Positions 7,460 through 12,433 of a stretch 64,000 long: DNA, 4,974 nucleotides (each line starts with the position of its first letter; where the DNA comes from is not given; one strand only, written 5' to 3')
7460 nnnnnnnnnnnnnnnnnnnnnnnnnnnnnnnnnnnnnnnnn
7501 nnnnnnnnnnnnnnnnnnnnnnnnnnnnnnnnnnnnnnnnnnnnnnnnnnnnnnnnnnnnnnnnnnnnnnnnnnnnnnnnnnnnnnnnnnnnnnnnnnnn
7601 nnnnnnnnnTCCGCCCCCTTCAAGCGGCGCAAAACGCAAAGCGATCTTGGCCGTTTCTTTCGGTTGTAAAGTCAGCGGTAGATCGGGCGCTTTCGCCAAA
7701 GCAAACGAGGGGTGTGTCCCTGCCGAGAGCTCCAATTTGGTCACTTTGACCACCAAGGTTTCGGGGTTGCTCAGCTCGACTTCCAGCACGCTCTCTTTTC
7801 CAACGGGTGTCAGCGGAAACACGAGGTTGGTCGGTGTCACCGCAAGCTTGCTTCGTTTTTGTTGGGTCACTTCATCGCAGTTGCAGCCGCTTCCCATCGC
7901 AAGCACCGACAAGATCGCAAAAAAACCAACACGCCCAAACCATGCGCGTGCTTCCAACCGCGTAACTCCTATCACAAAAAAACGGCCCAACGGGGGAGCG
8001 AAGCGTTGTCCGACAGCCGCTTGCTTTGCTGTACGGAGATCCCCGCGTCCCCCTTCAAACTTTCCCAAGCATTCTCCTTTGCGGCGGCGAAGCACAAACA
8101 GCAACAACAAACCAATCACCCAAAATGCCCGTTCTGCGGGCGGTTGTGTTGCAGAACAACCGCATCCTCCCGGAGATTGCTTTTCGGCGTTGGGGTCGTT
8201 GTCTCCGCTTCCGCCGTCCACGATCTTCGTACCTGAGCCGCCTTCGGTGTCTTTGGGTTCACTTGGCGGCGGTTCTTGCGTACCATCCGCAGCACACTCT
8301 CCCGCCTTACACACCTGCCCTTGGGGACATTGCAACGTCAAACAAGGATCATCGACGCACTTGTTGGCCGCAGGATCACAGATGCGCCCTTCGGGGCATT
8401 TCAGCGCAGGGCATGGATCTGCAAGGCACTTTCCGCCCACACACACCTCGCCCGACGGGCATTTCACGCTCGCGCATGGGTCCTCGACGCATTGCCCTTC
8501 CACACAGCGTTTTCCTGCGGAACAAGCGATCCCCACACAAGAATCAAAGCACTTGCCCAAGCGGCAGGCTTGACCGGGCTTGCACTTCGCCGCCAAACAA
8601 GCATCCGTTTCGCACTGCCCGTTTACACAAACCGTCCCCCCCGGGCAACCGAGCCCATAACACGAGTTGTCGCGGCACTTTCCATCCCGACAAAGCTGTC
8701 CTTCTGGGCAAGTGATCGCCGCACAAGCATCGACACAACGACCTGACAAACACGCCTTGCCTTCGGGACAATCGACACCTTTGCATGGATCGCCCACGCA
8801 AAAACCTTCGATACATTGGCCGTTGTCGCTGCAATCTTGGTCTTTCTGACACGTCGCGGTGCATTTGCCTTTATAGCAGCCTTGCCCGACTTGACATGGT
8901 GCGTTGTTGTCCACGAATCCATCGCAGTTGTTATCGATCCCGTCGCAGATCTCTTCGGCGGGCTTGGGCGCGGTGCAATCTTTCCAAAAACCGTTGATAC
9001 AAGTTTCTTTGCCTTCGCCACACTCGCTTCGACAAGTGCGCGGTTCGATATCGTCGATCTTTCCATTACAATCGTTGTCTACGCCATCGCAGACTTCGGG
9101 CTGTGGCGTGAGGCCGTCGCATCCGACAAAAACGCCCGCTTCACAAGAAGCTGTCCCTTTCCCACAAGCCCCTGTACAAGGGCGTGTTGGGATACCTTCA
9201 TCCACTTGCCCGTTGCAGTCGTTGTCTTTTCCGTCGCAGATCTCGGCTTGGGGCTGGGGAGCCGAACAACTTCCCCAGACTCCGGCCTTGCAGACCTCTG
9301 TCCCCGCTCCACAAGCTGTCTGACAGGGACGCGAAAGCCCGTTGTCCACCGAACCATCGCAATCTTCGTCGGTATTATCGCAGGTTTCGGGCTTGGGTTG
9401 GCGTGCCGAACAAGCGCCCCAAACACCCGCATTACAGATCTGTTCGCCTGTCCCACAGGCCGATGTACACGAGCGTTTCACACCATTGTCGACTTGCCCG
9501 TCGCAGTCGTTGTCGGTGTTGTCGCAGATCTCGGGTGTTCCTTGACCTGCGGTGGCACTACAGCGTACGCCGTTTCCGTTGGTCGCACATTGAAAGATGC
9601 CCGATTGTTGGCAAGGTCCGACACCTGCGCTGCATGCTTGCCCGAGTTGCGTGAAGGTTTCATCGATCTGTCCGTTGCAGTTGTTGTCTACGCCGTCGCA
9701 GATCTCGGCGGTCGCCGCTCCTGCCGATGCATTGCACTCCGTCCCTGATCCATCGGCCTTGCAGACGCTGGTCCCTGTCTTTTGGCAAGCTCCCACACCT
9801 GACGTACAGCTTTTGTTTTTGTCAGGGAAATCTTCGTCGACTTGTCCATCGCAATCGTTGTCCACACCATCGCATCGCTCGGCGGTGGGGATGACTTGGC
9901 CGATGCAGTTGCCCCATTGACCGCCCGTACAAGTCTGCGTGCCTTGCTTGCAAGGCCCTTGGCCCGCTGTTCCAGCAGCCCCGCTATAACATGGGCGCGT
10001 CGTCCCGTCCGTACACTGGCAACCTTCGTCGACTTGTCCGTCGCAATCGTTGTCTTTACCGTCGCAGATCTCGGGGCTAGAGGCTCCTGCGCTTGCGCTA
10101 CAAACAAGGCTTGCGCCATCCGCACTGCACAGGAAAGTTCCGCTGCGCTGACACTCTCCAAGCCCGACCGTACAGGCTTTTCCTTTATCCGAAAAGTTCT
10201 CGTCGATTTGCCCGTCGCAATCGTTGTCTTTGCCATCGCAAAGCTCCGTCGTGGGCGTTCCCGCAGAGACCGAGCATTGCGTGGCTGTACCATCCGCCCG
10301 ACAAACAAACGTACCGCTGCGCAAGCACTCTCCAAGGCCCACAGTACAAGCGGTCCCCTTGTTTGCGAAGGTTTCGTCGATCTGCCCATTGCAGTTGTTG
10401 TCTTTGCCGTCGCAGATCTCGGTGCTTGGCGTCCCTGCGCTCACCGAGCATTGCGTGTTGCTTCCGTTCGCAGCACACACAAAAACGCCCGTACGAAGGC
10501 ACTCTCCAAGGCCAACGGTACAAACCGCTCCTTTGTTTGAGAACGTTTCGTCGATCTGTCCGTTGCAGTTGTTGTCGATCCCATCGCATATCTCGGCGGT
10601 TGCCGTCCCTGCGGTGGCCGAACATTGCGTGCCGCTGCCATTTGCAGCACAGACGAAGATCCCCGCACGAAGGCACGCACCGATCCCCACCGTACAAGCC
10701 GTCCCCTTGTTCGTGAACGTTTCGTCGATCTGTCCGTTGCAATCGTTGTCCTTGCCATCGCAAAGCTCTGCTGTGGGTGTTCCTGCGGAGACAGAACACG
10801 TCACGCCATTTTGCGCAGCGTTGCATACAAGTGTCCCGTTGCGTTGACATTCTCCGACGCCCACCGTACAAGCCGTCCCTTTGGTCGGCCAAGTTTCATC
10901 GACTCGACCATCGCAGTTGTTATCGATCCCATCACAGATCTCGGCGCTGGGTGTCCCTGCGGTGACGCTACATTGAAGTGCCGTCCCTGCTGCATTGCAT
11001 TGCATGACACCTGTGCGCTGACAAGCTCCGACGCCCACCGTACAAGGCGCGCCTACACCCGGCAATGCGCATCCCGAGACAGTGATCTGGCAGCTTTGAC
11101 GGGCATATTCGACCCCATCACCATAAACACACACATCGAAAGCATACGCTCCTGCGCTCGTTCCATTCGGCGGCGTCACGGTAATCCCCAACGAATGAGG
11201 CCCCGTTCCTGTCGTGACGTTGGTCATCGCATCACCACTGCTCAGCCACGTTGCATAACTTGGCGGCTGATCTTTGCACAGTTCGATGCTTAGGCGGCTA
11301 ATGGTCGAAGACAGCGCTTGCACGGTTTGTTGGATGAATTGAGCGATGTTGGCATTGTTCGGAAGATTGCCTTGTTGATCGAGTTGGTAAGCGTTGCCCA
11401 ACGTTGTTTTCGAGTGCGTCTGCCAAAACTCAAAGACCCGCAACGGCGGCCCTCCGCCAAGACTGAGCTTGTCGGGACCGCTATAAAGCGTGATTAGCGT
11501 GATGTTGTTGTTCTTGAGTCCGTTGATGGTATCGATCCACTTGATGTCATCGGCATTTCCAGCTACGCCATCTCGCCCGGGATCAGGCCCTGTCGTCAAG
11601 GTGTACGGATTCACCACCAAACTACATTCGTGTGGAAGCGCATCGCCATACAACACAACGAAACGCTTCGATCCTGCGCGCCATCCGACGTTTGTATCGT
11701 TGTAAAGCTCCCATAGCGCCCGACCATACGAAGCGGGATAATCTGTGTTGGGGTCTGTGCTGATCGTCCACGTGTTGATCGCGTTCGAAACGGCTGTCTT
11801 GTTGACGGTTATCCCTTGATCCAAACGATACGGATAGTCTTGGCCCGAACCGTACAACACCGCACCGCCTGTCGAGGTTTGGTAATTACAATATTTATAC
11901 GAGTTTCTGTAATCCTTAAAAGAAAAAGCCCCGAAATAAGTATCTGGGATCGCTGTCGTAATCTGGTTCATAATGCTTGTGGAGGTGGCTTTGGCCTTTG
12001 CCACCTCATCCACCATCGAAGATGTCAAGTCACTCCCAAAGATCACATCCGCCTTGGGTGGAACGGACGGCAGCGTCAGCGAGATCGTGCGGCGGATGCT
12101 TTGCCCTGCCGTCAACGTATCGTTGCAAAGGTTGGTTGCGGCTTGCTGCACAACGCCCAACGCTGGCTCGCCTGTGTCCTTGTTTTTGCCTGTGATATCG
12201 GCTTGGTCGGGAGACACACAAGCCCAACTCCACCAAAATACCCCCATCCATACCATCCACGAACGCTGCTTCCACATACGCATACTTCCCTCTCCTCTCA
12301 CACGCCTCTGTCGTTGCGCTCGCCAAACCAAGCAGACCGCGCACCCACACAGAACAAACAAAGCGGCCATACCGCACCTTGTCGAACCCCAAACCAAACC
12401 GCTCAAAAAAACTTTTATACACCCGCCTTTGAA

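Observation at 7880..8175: Complete MYXO-CTERM tail followed in frame by a complete lipoprotein signal peptide inside one 2506-aa ORF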

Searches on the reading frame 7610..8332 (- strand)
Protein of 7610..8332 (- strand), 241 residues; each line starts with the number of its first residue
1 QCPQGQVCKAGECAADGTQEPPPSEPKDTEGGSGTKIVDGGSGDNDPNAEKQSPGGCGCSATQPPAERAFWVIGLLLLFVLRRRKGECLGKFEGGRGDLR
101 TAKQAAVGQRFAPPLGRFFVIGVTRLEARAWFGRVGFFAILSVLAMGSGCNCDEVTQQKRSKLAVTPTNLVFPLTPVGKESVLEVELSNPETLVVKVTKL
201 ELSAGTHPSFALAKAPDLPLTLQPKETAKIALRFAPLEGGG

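Call 57: find_homologous_proteins(query=window:7610-8332:-, max_evalue=0.001)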
Query window:7610-8332:-: 1559 candidates shared short words with the query, none scored E <= 0.001.

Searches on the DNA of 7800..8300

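Call 68: search_rna_families(source=window, start=7800, end=8300, threshold=evalue, max_evalue=5)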
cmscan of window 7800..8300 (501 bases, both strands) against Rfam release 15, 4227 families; matches with E-value up to 5: 3.
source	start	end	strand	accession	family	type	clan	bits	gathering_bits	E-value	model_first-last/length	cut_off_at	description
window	8211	8288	-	RF00504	Glycine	Cis-reg; riboswitch;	CL00125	15.7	32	2.4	1-94/94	no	Glycine riboswitch aptamer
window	7808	7879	-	RF01146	sR15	Gene; snRNA; snoRNA; CD-box;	-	15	40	4.8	1-65/65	no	Small nucleolar RNA sR15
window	8055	8066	+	RF01792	eiav_FSE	Cis-reg; frameshift_element;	-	11.7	40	4.5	1-35/35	no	ribosomal frameshift site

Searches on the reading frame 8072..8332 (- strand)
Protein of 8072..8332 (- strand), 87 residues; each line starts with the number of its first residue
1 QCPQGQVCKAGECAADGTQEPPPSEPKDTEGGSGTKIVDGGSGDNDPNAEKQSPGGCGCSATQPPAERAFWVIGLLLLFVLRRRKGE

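Call 9: search_protein_families(library=ncbifam, proteins=[window:8072-8332:-], max_evalue=1)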
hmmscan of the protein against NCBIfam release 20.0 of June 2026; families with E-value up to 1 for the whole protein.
window:8072-8332:- (87 aa): 5 families
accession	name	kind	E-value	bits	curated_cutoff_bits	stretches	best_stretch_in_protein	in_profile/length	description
NF045523.1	MXAN_5453_fam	exception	4.4e-07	28.8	500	1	15-85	473-542/544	MXAN_5453 family MXYO-CTERM-anchored protein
TIGR03901.2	MYXO-CTERM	domain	2.4e-06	27.8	20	1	54-84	1-32/34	MYXO-CTERM sorting domain-containing protein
NF045638.1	Mrt_dep_phytase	exception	6.3e-05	21.8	440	1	28-85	373-429/430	myxosortase-dependent phytase-like phosphatase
TIGR04201.1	Myxo_Cys_RPT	repeat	0.024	14.8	25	1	1-13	10-22/22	Cys-rich repeat-containing protein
TIGR03778.1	VPDSG_CTERM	subfamily_domain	0.88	9.8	22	0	72-84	12-24/24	VPDSG-CTERM sorting domain-containing protein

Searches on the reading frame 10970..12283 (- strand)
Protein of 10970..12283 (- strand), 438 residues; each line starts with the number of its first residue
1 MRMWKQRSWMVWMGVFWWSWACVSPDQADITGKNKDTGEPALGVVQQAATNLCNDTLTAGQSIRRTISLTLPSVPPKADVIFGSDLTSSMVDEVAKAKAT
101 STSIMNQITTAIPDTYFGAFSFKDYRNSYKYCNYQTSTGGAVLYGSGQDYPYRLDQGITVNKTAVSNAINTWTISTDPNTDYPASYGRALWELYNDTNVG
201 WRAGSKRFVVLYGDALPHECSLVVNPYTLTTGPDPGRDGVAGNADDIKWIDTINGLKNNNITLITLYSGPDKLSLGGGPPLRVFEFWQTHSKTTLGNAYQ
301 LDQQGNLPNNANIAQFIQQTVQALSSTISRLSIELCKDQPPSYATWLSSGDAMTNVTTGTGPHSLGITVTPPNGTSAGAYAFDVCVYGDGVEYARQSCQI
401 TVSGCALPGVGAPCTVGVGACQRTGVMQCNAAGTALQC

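Call 55: find_homologous_proteins(query=window:10970-12283:-, max_evalue=1e-10)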
Query window:10970-12283:- (438 aa): 10 proteins with E <= 1e-10 among 8000 candidates.
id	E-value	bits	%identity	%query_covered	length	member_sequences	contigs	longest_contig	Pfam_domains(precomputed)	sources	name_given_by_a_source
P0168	8.7e-174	597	73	81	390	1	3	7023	-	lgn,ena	-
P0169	4.7e-66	241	38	86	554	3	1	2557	-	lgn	-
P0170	6.1e-62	228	40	79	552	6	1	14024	-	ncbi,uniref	ncbi:hypothetical protein [Belliella pelovolcani]|uniref:hypothetical protein n=1 Tax=Belliella pelo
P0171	1.1e-60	224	38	87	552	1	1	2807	-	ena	-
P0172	3.2e-60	222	37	83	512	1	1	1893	PF00362.25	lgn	-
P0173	2.7e-59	219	39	79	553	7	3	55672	-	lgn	-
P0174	9.1e-53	198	36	78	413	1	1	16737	PF00362.25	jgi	jgi:hypothetical protein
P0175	9.6e-43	165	36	75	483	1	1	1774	PF24909.1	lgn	-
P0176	5.1e-36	142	31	82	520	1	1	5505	-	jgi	jgi:hypothetical protein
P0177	2.0e-17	81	34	52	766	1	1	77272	PF00082.28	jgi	jgi:subtilisin family serine protease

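Call 56: find_encoding_contigs(protein=P0168, flank=10000, max_places=6)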
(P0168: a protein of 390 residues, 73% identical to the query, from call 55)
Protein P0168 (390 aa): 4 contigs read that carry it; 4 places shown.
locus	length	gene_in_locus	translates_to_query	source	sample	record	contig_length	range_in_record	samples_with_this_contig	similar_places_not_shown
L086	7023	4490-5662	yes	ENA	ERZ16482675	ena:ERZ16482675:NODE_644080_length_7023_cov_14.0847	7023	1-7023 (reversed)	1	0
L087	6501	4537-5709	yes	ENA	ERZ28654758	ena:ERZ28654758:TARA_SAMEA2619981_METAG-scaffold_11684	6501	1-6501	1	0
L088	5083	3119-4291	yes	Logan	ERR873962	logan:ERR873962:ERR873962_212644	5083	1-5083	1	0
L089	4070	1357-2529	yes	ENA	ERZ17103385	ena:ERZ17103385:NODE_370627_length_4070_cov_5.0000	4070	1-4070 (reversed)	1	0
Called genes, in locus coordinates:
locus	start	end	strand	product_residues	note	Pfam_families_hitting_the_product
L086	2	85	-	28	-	?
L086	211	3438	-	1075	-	PF07690:MFS_1, PF13646:HEAT_2 (faint), PF00027:cNMP_binding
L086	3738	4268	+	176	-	-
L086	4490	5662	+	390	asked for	-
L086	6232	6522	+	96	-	-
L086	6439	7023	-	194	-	?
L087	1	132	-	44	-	?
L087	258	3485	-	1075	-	PF07690:MFS_1, PF13646:HEAT_2 (faint), PF00027:cNMP_binding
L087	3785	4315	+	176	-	-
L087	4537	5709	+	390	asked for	-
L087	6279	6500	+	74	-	?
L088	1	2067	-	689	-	?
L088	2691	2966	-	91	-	-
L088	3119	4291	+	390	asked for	-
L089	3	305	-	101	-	?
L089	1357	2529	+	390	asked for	-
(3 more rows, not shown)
